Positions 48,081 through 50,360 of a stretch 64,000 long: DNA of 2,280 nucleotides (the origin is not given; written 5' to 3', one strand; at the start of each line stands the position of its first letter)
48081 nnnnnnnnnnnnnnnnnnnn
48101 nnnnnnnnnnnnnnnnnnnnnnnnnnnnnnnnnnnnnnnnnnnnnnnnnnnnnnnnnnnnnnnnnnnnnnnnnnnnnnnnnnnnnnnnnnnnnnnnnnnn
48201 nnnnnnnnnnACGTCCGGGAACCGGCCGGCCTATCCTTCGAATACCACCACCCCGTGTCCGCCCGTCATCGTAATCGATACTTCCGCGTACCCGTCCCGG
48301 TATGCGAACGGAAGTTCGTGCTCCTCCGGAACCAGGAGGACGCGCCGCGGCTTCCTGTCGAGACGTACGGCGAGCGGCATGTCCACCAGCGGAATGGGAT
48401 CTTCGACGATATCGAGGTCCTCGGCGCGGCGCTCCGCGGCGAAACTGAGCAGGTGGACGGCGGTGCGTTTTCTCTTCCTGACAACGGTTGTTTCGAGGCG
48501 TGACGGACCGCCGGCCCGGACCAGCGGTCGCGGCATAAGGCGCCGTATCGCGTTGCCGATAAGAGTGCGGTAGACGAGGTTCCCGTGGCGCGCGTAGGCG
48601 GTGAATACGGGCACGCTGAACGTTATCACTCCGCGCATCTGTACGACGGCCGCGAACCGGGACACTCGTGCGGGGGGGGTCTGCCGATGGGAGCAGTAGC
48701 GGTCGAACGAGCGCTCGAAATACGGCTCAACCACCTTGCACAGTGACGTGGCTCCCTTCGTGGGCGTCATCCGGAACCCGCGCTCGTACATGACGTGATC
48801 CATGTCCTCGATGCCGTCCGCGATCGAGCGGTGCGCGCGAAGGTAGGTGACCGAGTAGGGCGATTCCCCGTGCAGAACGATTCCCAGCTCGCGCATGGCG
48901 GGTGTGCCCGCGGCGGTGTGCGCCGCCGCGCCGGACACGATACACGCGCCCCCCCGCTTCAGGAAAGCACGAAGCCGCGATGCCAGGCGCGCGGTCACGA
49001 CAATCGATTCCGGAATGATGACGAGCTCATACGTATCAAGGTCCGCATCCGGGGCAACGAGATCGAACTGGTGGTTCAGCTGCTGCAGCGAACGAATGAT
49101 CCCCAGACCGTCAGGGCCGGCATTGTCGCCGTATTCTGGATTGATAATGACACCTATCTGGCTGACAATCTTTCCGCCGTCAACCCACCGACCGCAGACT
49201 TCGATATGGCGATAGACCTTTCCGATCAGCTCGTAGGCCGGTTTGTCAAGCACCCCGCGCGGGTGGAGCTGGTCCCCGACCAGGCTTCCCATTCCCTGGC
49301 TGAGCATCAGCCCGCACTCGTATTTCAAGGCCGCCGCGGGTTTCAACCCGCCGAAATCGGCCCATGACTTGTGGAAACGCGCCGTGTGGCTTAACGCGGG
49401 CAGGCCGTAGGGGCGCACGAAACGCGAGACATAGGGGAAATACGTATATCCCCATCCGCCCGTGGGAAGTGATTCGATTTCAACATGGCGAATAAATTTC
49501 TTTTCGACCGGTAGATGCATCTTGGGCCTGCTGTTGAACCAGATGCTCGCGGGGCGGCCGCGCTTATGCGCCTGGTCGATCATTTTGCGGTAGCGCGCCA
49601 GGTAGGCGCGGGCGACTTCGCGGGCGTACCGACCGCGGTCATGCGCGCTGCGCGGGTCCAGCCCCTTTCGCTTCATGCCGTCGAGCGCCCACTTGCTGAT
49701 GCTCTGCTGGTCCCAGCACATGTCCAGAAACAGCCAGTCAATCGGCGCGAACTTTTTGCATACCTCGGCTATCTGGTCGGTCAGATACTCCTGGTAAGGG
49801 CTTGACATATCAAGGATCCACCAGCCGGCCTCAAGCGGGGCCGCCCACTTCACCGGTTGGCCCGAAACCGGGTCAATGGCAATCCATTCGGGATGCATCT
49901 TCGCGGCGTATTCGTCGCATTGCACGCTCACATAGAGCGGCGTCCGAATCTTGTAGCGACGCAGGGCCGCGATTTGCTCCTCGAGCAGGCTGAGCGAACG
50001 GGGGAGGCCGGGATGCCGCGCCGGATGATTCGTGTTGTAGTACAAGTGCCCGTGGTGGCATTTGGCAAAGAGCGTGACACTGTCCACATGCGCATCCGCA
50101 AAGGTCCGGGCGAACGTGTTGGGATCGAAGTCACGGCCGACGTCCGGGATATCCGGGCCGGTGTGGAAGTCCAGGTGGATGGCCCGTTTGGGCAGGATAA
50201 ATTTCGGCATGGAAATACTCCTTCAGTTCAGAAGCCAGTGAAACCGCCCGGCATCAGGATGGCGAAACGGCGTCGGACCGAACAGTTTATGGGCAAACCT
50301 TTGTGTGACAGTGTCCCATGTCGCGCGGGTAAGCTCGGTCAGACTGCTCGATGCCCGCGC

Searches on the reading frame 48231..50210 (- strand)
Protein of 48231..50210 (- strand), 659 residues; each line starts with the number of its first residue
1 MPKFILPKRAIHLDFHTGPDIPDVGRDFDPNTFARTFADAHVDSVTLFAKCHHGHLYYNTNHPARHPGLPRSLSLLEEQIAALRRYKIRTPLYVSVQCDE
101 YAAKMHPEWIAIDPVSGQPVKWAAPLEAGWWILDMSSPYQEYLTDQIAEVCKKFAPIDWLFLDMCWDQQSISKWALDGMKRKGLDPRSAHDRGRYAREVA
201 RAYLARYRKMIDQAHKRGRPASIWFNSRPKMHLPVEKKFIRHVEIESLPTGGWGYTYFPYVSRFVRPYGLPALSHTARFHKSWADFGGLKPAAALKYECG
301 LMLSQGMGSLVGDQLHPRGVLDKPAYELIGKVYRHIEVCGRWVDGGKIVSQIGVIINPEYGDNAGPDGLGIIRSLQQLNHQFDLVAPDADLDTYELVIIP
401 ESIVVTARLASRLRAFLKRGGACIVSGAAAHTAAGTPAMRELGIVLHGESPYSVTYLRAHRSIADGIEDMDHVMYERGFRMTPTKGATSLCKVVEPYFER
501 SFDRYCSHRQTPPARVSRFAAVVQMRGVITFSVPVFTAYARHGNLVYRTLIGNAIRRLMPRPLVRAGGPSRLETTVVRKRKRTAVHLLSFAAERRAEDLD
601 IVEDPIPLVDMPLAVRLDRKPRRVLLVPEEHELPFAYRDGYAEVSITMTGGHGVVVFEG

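Call 75: search_protein_families(library=pfam, proteins=[window:48231-50210:-], max_evalue=0.001)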
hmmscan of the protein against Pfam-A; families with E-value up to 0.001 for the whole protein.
window:48231-50210:- (659 aa): 3 families
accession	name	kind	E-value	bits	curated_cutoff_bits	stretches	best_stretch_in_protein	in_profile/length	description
PF14871.12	GHL6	-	7.6e-25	88.1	35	1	29-164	1-132/132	Hypothetical glycosyl hydrolase 6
PF08532.16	Glyco_hydro_42M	-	1.7e-07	31.4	25.8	1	373-427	37-91/207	Beta-galactosidase trimerisation domain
PF01120.23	Alpha_L_fucos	-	1e-05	25.6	25.2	1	26-178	92-227/345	Alpha-L-fucosidase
